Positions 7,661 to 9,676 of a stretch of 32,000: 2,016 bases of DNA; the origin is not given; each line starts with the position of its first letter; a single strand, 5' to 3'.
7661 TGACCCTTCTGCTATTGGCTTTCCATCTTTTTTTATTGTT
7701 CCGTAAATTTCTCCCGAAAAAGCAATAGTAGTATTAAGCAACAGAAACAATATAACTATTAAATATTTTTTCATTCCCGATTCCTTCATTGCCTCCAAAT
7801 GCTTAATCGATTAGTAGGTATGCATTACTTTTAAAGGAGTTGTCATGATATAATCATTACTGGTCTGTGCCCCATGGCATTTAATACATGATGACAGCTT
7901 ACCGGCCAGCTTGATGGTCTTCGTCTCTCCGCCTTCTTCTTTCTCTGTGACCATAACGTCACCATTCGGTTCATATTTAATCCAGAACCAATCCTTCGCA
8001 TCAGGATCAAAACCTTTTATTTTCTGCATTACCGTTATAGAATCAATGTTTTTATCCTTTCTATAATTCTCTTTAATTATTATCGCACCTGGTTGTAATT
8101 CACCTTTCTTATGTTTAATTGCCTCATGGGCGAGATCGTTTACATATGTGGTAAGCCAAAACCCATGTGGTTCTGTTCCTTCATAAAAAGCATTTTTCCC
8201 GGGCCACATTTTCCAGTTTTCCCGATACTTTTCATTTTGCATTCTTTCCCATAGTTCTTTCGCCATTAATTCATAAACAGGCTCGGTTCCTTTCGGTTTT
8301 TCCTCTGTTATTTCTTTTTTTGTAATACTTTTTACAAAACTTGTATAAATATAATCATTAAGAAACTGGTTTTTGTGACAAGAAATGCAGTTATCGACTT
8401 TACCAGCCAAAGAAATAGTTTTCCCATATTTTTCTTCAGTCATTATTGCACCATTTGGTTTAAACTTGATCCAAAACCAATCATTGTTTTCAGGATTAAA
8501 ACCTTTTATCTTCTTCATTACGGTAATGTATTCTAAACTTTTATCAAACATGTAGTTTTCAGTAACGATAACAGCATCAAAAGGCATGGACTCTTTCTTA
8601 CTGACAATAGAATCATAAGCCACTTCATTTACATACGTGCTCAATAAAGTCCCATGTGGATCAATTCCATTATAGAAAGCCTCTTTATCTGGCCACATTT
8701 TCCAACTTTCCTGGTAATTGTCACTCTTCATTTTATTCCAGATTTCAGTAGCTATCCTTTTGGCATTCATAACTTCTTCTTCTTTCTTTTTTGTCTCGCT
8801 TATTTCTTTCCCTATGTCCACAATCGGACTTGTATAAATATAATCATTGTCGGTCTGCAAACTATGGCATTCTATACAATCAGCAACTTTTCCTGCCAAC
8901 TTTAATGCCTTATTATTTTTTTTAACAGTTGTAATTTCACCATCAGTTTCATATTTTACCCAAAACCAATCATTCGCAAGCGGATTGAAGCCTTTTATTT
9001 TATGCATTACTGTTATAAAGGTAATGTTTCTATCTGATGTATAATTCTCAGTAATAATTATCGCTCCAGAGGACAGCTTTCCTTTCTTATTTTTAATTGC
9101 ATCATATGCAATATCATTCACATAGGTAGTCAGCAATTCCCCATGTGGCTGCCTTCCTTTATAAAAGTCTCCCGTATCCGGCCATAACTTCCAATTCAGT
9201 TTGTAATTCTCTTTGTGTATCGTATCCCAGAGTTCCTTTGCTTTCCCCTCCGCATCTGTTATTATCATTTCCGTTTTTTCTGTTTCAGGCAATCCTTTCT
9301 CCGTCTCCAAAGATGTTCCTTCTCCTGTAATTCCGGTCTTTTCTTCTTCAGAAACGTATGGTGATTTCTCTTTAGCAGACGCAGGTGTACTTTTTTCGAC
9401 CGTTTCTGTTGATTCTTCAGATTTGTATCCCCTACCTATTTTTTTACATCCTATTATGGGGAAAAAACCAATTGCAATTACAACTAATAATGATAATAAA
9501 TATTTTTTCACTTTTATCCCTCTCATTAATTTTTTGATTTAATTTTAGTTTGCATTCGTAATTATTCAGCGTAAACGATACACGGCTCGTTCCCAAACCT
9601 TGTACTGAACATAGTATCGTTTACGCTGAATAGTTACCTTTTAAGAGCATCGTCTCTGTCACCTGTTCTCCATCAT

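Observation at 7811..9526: Lipid-anchored protein built from three tandem cytochrome-P460/c'-beta-like domains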

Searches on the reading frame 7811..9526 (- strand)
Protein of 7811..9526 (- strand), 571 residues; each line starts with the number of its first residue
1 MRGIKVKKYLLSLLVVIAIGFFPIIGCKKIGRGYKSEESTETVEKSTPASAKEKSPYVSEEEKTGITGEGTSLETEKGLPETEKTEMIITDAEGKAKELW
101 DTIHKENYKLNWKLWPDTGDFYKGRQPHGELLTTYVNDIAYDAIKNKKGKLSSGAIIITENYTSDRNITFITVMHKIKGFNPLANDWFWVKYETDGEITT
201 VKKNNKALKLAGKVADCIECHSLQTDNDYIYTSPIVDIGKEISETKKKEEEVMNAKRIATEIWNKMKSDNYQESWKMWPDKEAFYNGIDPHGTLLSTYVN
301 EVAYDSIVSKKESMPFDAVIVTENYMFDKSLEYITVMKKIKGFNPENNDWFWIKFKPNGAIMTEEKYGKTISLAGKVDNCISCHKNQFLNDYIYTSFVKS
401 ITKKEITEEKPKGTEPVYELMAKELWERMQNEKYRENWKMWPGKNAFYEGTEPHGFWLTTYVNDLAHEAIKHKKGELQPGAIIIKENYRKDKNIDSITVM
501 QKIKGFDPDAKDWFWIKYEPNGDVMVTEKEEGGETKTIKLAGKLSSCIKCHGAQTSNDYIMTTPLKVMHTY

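Call 3: search_protein_families(library=pfam, proteins=[window:7811-9526:-], max_evalue=1)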
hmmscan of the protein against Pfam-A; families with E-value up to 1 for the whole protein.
window:7811-9526:- (571 aa): 11 families
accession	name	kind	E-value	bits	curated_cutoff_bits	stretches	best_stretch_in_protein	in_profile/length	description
PF16694.10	Cytochrome_P460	-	7.9e-24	84.9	27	3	127-232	18-125/125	Cytochrome P460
PF22113.1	Mtrc-MtrF_II-IV_dom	-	9.5e-06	25.7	30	1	164-226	46-93/176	Outer membrane cytochrome MtrC/MtrF-like, domains II/IV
PF00034.26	Cytochrom_C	-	0.00038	22.2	21.3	0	378-398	10-27/90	Cytochrome c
PF22678.1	Cytochrom_c_NrfB-like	-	0.00093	20.1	27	0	370-396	26-52/89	Cytochrome c-type protein NrfB-like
PF14522.11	Cytochrome_C7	-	0.001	19.3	24.8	0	374-388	10-24/67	Cytochrome c7 and related cytochrome c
PF02085.21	Cytochrom_CIII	-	0.013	16.3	22.9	0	375-387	73-85/101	Class III cytochrome C family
PF13442.11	Cytochrome_CBB3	-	0.049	14.4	27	0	379-387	13-21/68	Cytochrome C oxidase, cbb3-type, subunit III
PF09699.15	Paired_CXXCH_1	-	0.098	12.8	20.6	0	378-385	7-37/41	Doubled CXXCH motif (Paired_CXXCH_1)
PF03284.19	PHZA_PHZB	-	0.13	12.1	24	0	500-532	83-115/162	Phenazine biosynthesis protein A/B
PF23672.1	DUF7153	-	0.14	12.4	27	1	398-449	52-108/170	Domain of unknown function (DUF7153)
PF17169.10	NRBF2_MIT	-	0.72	10.6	29.2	0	373-387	20-34/83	MIT domain of nuclear receptor-binding factor 2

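Call 4: search_protein_families(library=ncbifam, proteins=[window:7811-9526:-], max_evalue=1)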
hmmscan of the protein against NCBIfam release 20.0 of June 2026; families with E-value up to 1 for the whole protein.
window:7811-9526:- (571 aa): 7 families
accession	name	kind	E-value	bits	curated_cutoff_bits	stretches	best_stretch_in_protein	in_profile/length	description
NF052246.1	SorB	equivalog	0.0013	18.8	93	0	211-235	22-42/80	SorB family sulfite dehydrogenase c-type cytochrome subunit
TIGR01904.2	GSu_C4xC__C2xCH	domain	0.0014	18.3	27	0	545-558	50-63/73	CxxxxCH/CxxCH domain c-type cytochrome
TIGR04485.1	thiosulf_SoxX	equivalog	0.019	15.7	61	0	215-259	3-49/78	sulfur oxidation c-type cytochrome SoxX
TIGR03146.1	cyt_nit_nrfB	equivalog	0.027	14.8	166.6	0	354-396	63-103/145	cytochrome c nitrite reductase pentaheme subunit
NF045773.1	cytochro_C550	exception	0.049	13.6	125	0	528-555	37-68/118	cytochrome c550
NF009049.0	PRK12383.1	equivalog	0.12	11.3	254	0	200-248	239-287/408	phosphopentomutase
TIGR03508.1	decahem_SO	subfamily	0.23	10.9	192.2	0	378-388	3-13/258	DmsE family decaheme c-type cytochrome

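Call 7: search_solved_structures(query=window:7811-9526:-, max_evalue=1, show_alignments=3)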
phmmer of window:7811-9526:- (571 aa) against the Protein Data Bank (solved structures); distinct sequences matched with E-value up to 1: 2.
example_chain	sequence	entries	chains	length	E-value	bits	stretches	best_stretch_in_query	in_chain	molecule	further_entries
8bp4_A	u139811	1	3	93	0.41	12.4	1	118-171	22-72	Leucine-rich repeat-containing protein 1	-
8bnb_A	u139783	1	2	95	0.44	12.3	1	118-171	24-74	Leucine-rich repeat-containing protein 1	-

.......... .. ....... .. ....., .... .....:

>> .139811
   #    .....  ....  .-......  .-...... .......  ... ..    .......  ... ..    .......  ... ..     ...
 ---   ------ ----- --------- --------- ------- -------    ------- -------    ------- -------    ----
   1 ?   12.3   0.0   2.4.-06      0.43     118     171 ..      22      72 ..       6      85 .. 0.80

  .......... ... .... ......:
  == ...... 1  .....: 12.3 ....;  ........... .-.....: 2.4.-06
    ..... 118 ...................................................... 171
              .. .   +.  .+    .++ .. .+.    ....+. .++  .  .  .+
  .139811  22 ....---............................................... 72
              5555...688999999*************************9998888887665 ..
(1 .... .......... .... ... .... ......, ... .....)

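Call 8: find_homologous_proteins(query=window:7811-9526:-)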
Query window:7811-9526:- (571 aa): 16 proteins with E <= 0.001 among 8000 candidates.
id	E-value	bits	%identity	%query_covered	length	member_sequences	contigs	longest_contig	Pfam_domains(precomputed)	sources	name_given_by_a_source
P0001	0.0e+0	1254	95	100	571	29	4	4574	PF16694.11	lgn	-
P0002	0.0e+0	1115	85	99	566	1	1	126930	PF16694.11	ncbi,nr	ncbi:MAG: cytochrome P460 family protein [Candidatus Kuenenia sp.]|nr:cytochrome P460 family protein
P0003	4.6e-197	674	54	98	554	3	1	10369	PF16694.11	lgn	-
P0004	5.1e-164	565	47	83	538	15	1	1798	PF16694.11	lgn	-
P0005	7.6e-159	548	46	82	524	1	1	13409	PF16694.11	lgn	-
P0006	4.5e-150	519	45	82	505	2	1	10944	PF16694.11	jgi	jgi:hypothetical protein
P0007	7.7e-132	459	54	56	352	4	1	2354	PF16694.11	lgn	-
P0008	3.4e-121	424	58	58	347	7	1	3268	PF16694.11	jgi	-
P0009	1.7e-120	421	58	58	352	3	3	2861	PF16694.11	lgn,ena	-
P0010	1.3e-118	415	57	58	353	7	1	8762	PF16694.11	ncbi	-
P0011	2.8e-117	411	57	58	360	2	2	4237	PF16694.11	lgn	-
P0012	3.0e-117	411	57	56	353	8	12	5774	PF16694.11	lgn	-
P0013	4.2e-117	410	57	59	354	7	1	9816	PF16694.11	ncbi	-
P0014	7.0e-117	410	56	59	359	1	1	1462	PF16694.11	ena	-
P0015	6.8e-105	370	46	57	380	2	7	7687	PF16694.11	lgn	-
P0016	5.8e-84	301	35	83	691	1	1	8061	PF01833.31,PF16694.11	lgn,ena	-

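Call 19: find_encoding_contigs(protein=P0002, flank=10000, max_places=3)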
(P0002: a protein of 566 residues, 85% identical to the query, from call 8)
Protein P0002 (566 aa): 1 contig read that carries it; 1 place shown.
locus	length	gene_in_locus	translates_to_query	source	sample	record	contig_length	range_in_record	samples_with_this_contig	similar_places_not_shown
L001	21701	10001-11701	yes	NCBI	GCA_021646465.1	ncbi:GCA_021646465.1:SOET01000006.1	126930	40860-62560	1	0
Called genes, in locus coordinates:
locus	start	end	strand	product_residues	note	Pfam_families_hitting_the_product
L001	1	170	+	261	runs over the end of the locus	-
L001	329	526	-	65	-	-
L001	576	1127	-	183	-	PF04191:PEMT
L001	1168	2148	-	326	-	PF01869:BcrAD_BadFG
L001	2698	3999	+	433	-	PF00155:Aminotran_1_2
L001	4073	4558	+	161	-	PF02915:Rubrerythrin, PF09537:DUF2383 (faint), PF13668:Ferritin_2 (faint)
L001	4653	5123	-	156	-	PF00578:AhpC-TSA, PF08534:Redoxin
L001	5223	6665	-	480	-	PF11790:Glyco_hydro_cc (weak)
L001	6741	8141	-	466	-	PF01235:Na_Ala_symp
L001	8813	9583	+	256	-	-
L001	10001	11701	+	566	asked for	PF16694:Cytochrome_P460 (weak)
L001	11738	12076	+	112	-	-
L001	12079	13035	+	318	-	-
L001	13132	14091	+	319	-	-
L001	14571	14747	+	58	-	-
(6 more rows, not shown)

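Call 20: find_encoding_contigs(protein=P0003, flank=8000, max_places=2)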
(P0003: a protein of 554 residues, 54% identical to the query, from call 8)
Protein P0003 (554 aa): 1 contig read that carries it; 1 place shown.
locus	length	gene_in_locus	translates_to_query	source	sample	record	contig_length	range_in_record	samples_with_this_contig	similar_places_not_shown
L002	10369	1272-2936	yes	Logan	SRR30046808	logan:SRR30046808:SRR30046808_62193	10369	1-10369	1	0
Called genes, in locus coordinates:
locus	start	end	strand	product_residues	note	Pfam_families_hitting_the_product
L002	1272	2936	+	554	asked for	PF16694:Cytochrome_P460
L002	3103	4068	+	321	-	-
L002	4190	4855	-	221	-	PF01738:DLH (weak), PF12146:Hydrolase_4 (faint)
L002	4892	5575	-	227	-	PF00156:Pribosyltran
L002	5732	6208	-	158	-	PF00072:Response_reg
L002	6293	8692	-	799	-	PF14417:MEDS, PF00989:PAS, PF08448:PAS_4, PF13188:PAS_8, PF13426:PAS_9, PF00989:PAS, PF08448:PAS_4, PF13426:PAS_9, +5 more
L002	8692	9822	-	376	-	PF00072:Response_reg, PF00512:HisKA, PF02518:HATPase_c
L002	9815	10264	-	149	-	PF00072:Response_reg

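Call 21: find_encoding_contigs(protein=P0005, flank=8000, max_places=2)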
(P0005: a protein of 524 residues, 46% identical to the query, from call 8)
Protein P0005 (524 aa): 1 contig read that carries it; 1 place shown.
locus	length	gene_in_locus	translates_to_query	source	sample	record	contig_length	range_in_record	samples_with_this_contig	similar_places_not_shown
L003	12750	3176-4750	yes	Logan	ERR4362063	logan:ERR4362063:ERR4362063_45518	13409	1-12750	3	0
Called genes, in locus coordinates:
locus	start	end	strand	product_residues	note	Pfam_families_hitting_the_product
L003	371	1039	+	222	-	PF03843:Slp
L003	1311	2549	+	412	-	PF16491:Peptidase_M48_N, PF01435:Peptidase_M48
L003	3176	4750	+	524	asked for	PF16694:Cytochrome_P460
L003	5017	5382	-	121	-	PF11345:DUF3147 (weak)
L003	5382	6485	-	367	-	PF00149:Metallophos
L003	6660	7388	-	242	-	-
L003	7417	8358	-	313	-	-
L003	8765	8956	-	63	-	-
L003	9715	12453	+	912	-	PF25778:DUF7948, PF06739:SBBP, PF13620:CarboxypepD_reg, PF13715:CarbopepD_reg_2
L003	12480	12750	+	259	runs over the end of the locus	PF02735:Ku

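Call 22: find_encoding_contigs(protein=P0013, flank=8000, max_places=2)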
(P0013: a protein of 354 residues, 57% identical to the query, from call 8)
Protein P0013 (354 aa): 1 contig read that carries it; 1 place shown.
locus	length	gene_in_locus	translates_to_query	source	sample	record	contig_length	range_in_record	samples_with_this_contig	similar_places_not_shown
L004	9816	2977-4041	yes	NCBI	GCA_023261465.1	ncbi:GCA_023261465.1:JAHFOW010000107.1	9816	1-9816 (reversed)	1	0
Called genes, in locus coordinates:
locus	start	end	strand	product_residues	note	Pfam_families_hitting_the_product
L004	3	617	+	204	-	?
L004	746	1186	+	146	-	-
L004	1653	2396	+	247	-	PF01416:PseudoU_synth_1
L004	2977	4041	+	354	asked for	PF16694:Cytochrome_P460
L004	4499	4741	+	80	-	-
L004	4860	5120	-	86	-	-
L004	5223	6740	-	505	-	PF00199:Catalase, PF06628:Catalase-rel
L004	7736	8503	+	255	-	PF04972:BON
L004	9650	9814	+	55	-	?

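Call 42: find_related_loci(query=window:7811-9526:-, collection=genome_contigs, flank=5000)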
Query window:7811-9526:- (571 aa) in genome_contigs; peptide patterns used: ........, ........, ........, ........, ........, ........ (x = any residue, [..] = any of these).
32 stretches matched a pattern; 10 encode a relative of the query (tblastn E <= 1e-3); 10 distinct loci.
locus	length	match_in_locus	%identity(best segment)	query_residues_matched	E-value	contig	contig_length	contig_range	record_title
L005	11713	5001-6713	94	1-571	0e+0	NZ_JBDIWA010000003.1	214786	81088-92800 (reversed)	MAG: Candidatus Kuenenia sp. isolate Bin_40 NODE_41_length_214786_cov_16.309822, whole genome shotgun sequence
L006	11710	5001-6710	85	2-571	0e+0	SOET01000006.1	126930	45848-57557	MAG: Candidatus Kuenenia hertensis isolate YC6 NODE_341_length_126930_cov_258.111574, whole genome shotgun sequence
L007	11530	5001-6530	45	92-566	3e-140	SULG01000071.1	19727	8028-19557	MAG: Candidatus Jettenia ecosi isolate J2 contig00205, whole genome shotgun sequence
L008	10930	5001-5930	32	86-565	2e-44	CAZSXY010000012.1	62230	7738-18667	MAG TPA_asm: uncultured Anaerolineaceae bacterium isolate SRP338002_co1_26 genome assembly, contig: NODE_442_length_6223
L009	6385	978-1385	31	96-562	1e-17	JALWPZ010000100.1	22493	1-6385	MAG: Campylobacteraceae bacterium isolate M2_maxbin2_scaf2bin.445 M2_NODE_2154_length_22493_cov_6.439819, whole genome s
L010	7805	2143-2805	27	4-562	1e-17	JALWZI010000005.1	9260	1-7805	MAG: Campylobacteraceae bacterium isolate T2_metabat1_scaf2bin.095 T2_NODE_10554_length_9260_cov_3.410380, whole genome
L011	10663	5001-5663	33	4-562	6e-17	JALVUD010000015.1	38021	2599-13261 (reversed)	MAG: Campylobacteraceae bacterium isolate M1_metabat2_scaf2bin.058 M1_NODE_221_length_38021_cov_4.123925, whole genome s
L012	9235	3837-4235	33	96-562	2e-16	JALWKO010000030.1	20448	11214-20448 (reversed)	MAG: Campylobacteraceae bacterium isolate M17_metabat1_scaf2bin.176 M17_NODE_2029_length_20448_cov_2.728754, whole genom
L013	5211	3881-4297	32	122-560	8e-14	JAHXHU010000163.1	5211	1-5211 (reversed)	MAG: Candidatus Thiodiazotropha sp. (ex Ustalcina ferruginea) isolate L011_Th1 c_000000000311, whole genome shotgun sequ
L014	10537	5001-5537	26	122-560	2e-13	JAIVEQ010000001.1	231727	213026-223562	MAG: Candidatus Thiodiazotropha sp. isolate LCAP3_T1 c_000000000001, whole genome shotgun sequence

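Call 48: list_cluster_members(proteins=[P0007, P0010, P0004, P0006, P0017, P0023, P0025, P0026, P0027, P0028])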
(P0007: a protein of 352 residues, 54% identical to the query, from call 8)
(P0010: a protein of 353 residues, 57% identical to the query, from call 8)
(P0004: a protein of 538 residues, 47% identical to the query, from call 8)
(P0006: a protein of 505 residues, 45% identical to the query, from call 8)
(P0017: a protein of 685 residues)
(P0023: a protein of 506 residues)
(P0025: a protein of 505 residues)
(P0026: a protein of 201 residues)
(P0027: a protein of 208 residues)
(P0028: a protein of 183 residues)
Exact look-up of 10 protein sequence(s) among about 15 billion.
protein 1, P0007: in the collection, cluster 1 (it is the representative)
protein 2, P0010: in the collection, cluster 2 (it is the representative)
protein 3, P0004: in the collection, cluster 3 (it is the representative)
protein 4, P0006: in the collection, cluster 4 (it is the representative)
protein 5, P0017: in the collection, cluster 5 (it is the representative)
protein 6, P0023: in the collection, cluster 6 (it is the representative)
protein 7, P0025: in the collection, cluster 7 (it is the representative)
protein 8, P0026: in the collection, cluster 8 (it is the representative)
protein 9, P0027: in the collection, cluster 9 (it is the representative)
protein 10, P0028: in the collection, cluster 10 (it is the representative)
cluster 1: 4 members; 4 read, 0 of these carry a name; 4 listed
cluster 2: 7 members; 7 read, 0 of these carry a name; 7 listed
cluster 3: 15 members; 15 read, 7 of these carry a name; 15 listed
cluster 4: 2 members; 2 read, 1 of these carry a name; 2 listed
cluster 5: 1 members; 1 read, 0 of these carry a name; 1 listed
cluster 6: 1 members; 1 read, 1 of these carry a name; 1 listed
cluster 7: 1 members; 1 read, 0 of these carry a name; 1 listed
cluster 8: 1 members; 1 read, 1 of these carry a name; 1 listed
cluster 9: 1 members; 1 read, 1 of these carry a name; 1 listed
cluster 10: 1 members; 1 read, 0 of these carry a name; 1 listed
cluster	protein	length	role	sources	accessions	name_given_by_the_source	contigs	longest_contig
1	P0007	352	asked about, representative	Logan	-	-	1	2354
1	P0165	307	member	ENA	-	-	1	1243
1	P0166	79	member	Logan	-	-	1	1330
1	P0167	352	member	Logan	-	-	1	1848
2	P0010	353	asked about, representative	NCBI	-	-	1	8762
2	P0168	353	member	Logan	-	-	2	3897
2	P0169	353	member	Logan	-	-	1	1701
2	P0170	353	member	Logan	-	-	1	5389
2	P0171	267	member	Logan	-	-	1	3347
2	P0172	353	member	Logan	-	-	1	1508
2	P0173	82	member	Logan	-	-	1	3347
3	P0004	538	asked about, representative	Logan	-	-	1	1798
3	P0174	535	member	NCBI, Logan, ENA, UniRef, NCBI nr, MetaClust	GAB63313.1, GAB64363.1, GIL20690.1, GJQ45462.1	MAG: heme protein [Candidatus Jettenia sp.] | Putative heme protein n=1 Tax=Candidatus Jettenia caeni TaxID=247490 RepID=I3INL8_9BACT | cytochrome P460 family protein [Candidatus Jettenia sp. AMX1]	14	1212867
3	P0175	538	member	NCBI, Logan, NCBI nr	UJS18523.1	MAG: cytochrome P460 family protein [Candidatus Jettenia sp.]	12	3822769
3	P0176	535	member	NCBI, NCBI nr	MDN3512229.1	MAG: cytochrome P460 family protein [Candidatus Jettenia sp.] | cytochrome P460 family protein [Candidatus Jettenia sp.]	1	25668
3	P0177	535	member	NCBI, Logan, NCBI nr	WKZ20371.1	MAG: cytochrome P460 family protein [Candidatus Jettenia sp. CY-1]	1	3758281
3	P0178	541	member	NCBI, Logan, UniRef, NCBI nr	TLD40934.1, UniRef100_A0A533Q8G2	MAG: hypothetical protein JETT_2811 [Candidatus Jettenia ecosi] | Cytochrome P460 domain-containing protein n=1 Tax=Candidatus Jettenia ecosi TaxID=2494326 ...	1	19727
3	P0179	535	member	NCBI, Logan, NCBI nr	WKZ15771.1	MAG: cytochrome P460 family protein [Candidatus Jettenia caeni]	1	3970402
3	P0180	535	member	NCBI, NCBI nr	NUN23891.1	MAG: cytochrome P460 family protein [Candidatus Jettenia caeni] | cytochrome P460 family protein [Candidatus Jettenia caeni]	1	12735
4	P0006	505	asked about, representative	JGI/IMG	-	hypothetical protein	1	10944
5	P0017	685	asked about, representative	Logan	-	-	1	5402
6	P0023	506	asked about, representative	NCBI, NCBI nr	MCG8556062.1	MAG: hypothetical protein MJD61_12365, partial [Proteobacteria bacterium] | hypothetical protein [Pseudomonadota bacterium]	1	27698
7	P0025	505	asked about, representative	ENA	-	-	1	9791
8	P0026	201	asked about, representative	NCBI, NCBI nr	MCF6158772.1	MAG: hypothetical protein E3K32_09410 [wastewater metagenome] | hypothetical protein [Candidatus Loosdrechtia aerotolerans]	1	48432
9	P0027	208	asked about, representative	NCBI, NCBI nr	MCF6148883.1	MAG: cytochrome P460 family protein [Candidatus Kuenenia sp.] | cytochrome P460 family protein [Candidatus Kuenenia hertensis]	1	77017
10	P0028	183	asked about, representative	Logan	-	-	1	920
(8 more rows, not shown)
